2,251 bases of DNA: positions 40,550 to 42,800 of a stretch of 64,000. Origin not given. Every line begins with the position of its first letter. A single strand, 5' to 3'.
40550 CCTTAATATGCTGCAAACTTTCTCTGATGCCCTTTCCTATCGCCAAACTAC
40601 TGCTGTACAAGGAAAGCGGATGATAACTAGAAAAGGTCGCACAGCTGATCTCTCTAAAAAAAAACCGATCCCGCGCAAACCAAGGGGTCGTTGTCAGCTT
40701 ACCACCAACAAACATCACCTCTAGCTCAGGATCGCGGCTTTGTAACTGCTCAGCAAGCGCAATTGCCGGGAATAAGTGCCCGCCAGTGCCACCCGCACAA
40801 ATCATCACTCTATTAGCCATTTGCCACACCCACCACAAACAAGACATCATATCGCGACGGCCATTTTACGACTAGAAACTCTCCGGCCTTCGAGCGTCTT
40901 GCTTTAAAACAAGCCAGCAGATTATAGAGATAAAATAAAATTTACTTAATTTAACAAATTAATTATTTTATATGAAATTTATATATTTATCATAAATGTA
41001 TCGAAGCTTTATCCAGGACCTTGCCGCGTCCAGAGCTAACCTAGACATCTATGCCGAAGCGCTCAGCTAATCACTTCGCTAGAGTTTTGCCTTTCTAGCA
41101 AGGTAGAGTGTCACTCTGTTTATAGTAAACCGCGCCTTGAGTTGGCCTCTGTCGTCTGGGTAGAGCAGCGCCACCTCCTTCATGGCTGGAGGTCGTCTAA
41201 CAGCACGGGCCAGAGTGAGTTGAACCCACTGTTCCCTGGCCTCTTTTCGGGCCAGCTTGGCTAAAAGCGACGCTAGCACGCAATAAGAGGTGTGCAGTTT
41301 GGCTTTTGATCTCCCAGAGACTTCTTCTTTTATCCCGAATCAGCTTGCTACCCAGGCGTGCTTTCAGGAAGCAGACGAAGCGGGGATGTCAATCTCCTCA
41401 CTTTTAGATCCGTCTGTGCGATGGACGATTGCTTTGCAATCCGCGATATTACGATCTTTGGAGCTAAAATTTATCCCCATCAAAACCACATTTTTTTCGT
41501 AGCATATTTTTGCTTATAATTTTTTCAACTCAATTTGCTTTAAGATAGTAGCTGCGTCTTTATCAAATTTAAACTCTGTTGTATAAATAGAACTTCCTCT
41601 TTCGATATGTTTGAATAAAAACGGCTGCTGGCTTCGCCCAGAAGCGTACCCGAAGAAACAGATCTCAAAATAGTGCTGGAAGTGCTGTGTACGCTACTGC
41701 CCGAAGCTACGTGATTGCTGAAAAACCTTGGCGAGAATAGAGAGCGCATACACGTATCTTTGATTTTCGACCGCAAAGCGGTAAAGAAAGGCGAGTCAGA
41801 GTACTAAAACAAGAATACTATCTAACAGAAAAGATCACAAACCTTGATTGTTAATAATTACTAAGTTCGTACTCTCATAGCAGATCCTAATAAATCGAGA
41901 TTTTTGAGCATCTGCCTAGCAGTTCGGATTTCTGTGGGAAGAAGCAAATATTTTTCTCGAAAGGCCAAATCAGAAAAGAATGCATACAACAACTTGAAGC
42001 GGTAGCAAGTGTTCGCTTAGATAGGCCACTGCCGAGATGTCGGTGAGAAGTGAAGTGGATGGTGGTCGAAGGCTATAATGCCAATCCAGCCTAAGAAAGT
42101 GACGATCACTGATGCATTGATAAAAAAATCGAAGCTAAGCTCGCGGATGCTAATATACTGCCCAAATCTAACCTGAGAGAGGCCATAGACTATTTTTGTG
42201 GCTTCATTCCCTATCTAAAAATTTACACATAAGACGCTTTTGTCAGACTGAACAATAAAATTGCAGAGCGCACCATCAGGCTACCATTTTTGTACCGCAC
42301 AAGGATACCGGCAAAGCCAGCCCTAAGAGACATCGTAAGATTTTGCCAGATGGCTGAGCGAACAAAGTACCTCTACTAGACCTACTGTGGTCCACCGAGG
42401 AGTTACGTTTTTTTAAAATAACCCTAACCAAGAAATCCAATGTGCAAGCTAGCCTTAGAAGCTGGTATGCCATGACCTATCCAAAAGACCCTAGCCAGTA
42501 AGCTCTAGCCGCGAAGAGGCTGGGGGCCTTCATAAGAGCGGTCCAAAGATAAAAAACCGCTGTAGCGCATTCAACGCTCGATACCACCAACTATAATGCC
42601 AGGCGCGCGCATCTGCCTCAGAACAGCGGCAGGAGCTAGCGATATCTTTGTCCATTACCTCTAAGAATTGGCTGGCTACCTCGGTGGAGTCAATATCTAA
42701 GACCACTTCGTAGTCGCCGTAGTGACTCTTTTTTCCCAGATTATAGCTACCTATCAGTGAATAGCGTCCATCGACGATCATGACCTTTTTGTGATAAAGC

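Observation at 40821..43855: Conserved chlamydial dcw cluster is split between ftsW and murG by a 3-kb insertion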

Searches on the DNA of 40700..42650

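Call 67: search_rna_families(source=window, start=40700, end=42650, threshold=evalue, max_evalue=1)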
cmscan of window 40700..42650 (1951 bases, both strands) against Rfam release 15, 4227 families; matches with E-value up to 1: 1.
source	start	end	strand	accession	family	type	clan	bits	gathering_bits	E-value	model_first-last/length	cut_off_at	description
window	41792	41875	-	RF01422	snoR116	Gene; snRNA; snoRNA; CD-box;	-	21.2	47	0.56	1-86/86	no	small nucleolar RNA snoR116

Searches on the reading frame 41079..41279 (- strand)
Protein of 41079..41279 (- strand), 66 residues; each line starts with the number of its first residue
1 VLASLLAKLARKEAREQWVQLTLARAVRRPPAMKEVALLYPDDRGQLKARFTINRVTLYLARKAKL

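Call 40: search_protein_families(library=ncbifam, max_evalue=1, proteins=[window:41082-41279:-])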
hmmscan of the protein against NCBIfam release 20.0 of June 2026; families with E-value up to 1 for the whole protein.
seq(66 aa): 1 family
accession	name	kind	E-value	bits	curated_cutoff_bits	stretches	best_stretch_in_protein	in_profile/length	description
NF011550.0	PRK14981.1-1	equivalog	0.039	14.7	159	1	6-58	51-102/118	RNA polymerase Rpb4 family protein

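Call 41: search_protein_families(library=pfam, max_evalue=1, proteins=[window:41082-41279:-])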
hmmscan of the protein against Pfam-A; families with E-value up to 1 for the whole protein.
seq(66 aa): 1 family
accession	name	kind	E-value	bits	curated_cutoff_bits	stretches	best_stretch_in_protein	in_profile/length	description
PF12320.13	SbcD_C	-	0.13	13.1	24.4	1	2-42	12-49/94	Type 5 capsule protein repressor C-terminal domain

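Call 76: search_protein_representatives(protein=window:41079-41279:-)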
Query: 66 residues. Proteins with E-value up to 0.001 (for the whole library): 2; up to 1e-10: 0; up to 1e-30: 0. The best 2 are listed.
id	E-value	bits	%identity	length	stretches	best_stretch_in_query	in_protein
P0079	2.2e-09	52.8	37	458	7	14-58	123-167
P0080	7.4e-05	38.6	35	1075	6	26-60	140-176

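Call 77: search_protein_families(library=pfam, max_evalue=0.01, proteins=[P0079, P0080])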
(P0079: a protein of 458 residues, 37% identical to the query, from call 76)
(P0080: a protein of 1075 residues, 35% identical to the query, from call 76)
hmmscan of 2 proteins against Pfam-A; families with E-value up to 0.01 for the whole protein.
P0079 (458 aa): 4 families
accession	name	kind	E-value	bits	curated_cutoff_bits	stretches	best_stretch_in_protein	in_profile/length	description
PF05138.18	PaaA_PaaC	-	2.5e-13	50.3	28.5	0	235-272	220-257/263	Phenylacetic acid catabolic protein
PF15881.10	DUF4734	-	1.1e-06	29.1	25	0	268-291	61-84/91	Domain of unknown function (DUF4734)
PF04785.17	Rhabdo_M2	-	0.00059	19.7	25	0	205-244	66-105/202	Rhabdovirus matrix protein M2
PF08460.16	SH3_5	-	0.0016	18.9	22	0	114-130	50-66/68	Bacterial SH3 domain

P0080 (1075 aa): 2 families
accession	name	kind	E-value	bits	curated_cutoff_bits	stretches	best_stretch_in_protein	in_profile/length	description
PF19687.5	MARF1_LOTUS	-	1.7e-09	38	27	0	74-105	3-33/210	MARF1 LOTUS domain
PF05923.17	APC_r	-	0.00032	20.8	19.9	0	33-42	4-13/24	APC repeat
